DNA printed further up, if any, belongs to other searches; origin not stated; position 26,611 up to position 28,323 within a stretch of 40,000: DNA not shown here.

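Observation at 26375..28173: Orphan PAAR / glycine-zipper toxin translationally coupled to a 3-TM immunity-like protein, in an AT-shifted, REP-bracketed pocket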

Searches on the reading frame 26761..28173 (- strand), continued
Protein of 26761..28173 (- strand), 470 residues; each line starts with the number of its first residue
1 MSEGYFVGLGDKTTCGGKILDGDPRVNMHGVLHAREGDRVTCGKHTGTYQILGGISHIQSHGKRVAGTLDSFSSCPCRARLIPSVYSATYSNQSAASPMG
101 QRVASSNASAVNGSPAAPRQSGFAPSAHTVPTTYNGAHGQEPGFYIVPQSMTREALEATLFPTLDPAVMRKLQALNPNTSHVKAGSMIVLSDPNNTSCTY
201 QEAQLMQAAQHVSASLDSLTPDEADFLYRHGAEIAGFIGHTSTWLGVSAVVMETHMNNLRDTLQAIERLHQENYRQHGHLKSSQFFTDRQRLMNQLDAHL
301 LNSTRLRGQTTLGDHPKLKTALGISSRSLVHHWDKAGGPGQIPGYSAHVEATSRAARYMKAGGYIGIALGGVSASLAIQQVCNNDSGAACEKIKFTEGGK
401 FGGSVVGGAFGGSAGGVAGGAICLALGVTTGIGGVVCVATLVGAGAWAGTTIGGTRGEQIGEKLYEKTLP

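Call 42: find_encoding_contigs(protein=P0408, flank=8000, max_places=3)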
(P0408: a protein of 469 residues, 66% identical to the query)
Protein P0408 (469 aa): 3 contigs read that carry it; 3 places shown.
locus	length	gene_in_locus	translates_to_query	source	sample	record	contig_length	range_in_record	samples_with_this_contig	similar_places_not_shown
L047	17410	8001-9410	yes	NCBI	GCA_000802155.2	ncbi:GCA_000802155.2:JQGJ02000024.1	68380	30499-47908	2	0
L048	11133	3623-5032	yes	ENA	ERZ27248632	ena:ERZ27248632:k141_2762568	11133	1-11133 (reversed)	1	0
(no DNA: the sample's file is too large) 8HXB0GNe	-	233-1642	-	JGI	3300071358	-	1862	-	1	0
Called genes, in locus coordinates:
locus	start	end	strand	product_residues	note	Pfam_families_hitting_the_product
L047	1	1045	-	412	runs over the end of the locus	PF13657:Couple_hipA, PF07804:HipA_C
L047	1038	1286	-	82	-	PF13560:HTH_31, PF13744:HTH_37 (weak), PF12844:HTH_19, PF01381:HTH_3, PF13443:HTH_26 (weak)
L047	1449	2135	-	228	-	PF00027:cNMP_binding, PF13545:HTH_Crp_2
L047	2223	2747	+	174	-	PF06127:Mpo1-like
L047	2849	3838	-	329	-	PF02463:SMC_N (weak), PF00005:ABC_tran, PF13304:AAA_21 (faint), PF08402:TOBE_2 (faint), PF12857:TOBE_3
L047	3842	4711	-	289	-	PF00528:BPD_transp_1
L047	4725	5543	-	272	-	PF00528:BPD_transp_1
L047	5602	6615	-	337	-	PF13531:SBP_bac_11, PF01547:SBP_bac_1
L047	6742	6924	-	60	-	PF10055:DUF2292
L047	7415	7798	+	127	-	PF19619:DUF6124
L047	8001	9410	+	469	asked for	PF05488:PAAR_motif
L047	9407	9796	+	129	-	-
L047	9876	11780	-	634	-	PF13188:PAS_8 (weak), PF00989:PAS, PF08448:PAS_4 (weak), PF13426:PAS_9, PF08447:PAS_3 (weak), PF00990:GGDEF, PF00563:EAL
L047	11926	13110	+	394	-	PF00487:FA_desaturase, PF01610:DDE_Tnp_ISL3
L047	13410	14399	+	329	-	PF08447:PAS_3, PF00990:GGDEF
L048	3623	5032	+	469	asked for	PF05488:PAAR_motif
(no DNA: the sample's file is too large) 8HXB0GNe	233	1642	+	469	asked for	PF05488:PAAR_motif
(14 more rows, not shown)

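Call 51: search_protein_families(library=pfam, proteins=[L021:5456-6004:+, L044:7434-7919:+, L021:4829-5188:+], max_evalue=0.1)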
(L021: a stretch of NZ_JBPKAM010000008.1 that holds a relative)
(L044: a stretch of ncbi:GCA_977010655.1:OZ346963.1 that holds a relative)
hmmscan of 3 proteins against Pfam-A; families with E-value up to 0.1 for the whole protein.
L021:5456-6004:+ (182 aa): 0 families

L044:7434-7919:+ (161 aa): 0 families

L021:4829-5188:+ (119 aa): 1 family
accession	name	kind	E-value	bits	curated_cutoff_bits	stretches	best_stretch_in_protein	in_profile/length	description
PF19619.4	DUF6124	-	1e-21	77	27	1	52-114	1-63/63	Family of unknown function (DUF6124)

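Call 64: list_cluster_members(proteins=[P0001, P0031, P0038, P0044, P0408, P0068, P0028, P0082, P0108, P0045])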
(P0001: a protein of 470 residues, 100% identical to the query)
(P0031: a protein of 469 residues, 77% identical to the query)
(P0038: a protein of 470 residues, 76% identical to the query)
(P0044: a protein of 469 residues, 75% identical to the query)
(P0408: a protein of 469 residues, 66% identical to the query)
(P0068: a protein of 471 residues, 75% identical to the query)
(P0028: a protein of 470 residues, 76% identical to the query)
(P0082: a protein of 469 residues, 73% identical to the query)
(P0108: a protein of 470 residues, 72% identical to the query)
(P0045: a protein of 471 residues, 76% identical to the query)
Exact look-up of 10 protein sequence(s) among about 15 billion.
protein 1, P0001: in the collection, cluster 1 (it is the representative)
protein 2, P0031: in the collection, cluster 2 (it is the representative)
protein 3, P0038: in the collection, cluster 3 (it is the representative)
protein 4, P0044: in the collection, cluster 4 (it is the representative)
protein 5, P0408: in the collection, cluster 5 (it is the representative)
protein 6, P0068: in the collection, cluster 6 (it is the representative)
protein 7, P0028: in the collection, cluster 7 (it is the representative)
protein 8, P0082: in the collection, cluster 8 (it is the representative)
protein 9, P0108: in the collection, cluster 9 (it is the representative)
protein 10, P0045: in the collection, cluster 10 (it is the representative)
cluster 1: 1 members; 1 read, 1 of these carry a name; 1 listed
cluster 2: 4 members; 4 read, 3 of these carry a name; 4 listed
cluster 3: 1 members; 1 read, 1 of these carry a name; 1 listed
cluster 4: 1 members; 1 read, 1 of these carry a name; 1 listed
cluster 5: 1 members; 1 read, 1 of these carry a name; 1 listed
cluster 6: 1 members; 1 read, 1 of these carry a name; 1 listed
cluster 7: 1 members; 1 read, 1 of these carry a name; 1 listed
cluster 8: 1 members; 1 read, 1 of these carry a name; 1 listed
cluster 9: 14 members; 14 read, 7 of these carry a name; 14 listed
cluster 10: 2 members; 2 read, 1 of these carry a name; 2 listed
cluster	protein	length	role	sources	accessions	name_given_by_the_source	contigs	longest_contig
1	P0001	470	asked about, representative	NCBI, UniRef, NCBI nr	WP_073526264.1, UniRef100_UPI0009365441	PAAR domain-containing protein [Pseudomonas fluorescens] | PAAR domain-containing protein n=1 Tax=Pseudomonas fluorescens TaxID=294 ...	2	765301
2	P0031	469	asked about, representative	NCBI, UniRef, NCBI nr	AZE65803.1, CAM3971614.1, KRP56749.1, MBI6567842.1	PAAR motif-containing protein [Pseudomonas synxantha] | LysM domain-containing protein n=2 Tax=Pseudomonas synxantha TaxID=47883 ... | PAAR domain-containing protein [Pseudomonas synxantha]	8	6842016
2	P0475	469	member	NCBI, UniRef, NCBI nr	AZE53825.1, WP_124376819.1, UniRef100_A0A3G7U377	hypothetical protein C4K03_1654 [Pseudomonas synxantha] | PAAR domain-containing protein n=1 Tax=Pseudomonas synxantha TaxID=47883 ... | PAAR domain-containing protein [Pseudomonas synxantha]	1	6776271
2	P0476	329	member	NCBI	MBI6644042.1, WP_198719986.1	PAAR domain-containing protein, partial [Pseudomonas synxantha]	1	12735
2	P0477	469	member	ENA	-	-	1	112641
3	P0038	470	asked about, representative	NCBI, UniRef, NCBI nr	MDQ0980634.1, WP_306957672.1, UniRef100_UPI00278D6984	PAAR domain-containing protein [Pseudomonas synxantha] | PAAR domain-containing protein n=1 Tax=Pseudomonas synxantha TaxID=47883 ...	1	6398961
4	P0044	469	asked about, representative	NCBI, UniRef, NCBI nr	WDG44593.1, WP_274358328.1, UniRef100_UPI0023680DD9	PAAR domain-containing protein [Pseudomonas synxantha] | PAAR domain-containing protein n=1 Tax=Pseudomonas synxantha TaxID=47883 ...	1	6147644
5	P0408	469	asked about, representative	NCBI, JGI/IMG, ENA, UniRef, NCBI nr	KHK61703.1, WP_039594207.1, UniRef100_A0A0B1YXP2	PAAR domain-containing protein [Pseudomonas frederiksbergensis] | uncharacterized Zn-binding protein involved in type VI secretion | PAAR domain-containing protein n=2 Tax=Pseudomonas TaxID=286 RepID=A0A0B1YXP2_9PSED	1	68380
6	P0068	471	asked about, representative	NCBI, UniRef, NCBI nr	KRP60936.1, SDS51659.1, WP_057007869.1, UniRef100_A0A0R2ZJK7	PAAR domain-containing protein [Pseudomonas trivialis] | Zn-binding Pro-Ala-Ala-Arg (PAAR) domain-containing protein, incolved in TypeVI secretion ...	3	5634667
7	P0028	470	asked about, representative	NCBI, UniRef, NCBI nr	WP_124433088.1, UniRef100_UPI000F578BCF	PAAR domain-containing protein [Pseudomonas orientalis] | PAAR domain-containing protein n=1 Tax=Pseudomonas orientalis TaxID=76758 ...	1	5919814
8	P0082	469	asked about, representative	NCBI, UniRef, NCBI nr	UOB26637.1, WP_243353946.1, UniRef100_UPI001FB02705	PAAR domain-containing protein [Pseudomonas orientalis] | PAAR domain-containing protein n=1 Tax=Pseudomonas orientalis TaxID=76758 ...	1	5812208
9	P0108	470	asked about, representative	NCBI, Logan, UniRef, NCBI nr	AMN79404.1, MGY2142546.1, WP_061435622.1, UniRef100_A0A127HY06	PAAR domain-containing protein [Pseudomonas azotoformans] | PAAR domain-containing protein n=1 Tax=Pseudomonas azotoformans TaxID=47878 ...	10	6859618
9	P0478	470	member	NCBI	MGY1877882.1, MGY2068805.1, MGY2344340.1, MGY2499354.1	PAAR domain-containing protein [Pseudomonas reactans]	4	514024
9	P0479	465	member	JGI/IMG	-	uncharacterized Zn-binding protein involved in type VI secretion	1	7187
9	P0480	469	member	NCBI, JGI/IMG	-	uncharacterized Zn-binding protein involved in type VI secretion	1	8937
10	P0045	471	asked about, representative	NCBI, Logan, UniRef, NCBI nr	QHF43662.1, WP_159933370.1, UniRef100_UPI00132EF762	hypothetical protein PspS35_07525 [Pseudomonas sp. S35] | PAAR domain-containing protein n=1 Tax=Pseudomonas sp. S35 TaxID=1573719 ... | PAAR domain-containing protein [Pseudomonas sp. S35]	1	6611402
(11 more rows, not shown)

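Call 78: fold_search(model_id=the predicted structure, library=pdb)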
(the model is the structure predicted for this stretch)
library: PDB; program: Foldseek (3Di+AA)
matches with E <= 10: 159; with E <= 0.001: 0
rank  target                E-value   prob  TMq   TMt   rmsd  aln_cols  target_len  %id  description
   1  8jbd_A                4.0e-01  0.08  0.12  0.16  26.7       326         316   14  Crystal structure of Adenylosuccinate lyase from Thermus thermophilus HB8, TtPurB (released 2023-11-15)
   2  9a2x_MODEL_1_A        5.1e-01  0.08  0.10  0.09  32.4       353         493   11  Model of E. coli TolC by in-cell photo-crosslinking MS and deep learning (released 2023-02-24)
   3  6h2f_G                6.5e-01  0.13  0.11  0.15  34.0       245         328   16  Structure of the pre-pore AhlB of the tripartite alpha-pore forming toxin, AHL, from Aeromonas hydrophila. (released 2019-07-10)
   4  4s0f_A                8.7e-01  0.08  0.11  0.09  25.1       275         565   11  Crystal structure of the peptidase-containing ABC transporter PCAT1 E648Q mutant complexed with ATPgS in an occluded c (released 2015-07-22)
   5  7ran_A                9.1e-01  0.09  0.14  0.21  22.9       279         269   14  5-HT2AR bound to a novel agonist in complex with a mini-Gq protein and an active-state stabilizing single-chain variab (released 2022-07-06)
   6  2xmn_A                9.1e-01  0.06  0.10  0.11  32.4       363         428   10  High resolution snapshots of defined TolC open states present an iris- like movement of periplasmic entrance helices (released 2011-01-26)
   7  9e03_A                9.1e-01  0.05  0.09  0.11  29.5       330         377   13  Cryo-EM structure of a TatBC complex from Myxococcus xanthus (released 2025-08-27)
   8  9baa_A                9.5e-01  0.06  0.09  0.10  25.7       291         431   11  Cryo-EM structure of the ABC transporter PCAT1 bound with Mg_class_1 (released 2024-10-30)
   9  9r1f_A                1.1e+00  0.05  0.11  0.11  20.3       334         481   10  Cryo-EM structure of human MATE1 in complex with metformin (released 2025-11-05)
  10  7zk5                  1.3e+00  0.05  0.09  0.04  26.1       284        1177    9  ABCB1 L335C mutant (mABCB1) in the outward facing state bound to AAC (released 2023-04-26)
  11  7ng8_A                1.5e+00  0.06  0.12  0.13  32.1       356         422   12  Trimeric efflux pump Klebsiella TolC in complex with KlebC (released 2021-06-30)
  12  9ocj_B                1.6e+00  0.08  0.12  0.11  21.6       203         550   13  Transporter associated with antigen processing (TAP) bound to the viral protein CPXV012 in the outward-facing open sta (released 2025-09-10)
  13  9avi_A                1.7e+00  0.06  0.10  0.18  27.3       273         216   13  TolQ inner membrane protein from Acinetobacter baumannii (released 2025-01-22)
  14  7zka                  1.8e+00  0.03  0.09  0.04  26.0       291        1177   11  ABCB1 V978C mutant (mABCB1) in the outward facing state bound to AAC (released 2023-04-26)
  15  9r1g_A                2.2e+00  0.02  0.08  0.08  22.3       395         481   13  Cryo-EM structure of human MATE1 (released 2025-11-05)
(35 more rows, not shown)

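Call 87: search_protein_families(library=ncbifam, proteins=[L021:5456-6004:+, L044:7434-7919:+], max_evalue=0.01)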
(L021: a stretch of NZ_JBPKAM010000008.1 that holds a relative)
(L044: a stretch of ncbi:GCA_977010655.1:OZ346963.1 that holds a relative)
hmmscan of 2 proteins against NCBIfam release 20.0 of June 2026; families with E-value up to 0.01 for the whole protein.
L021:5456-6004:+ (182 aa): 0 families

L044:7434-7919:+ (161 aa): 0 families
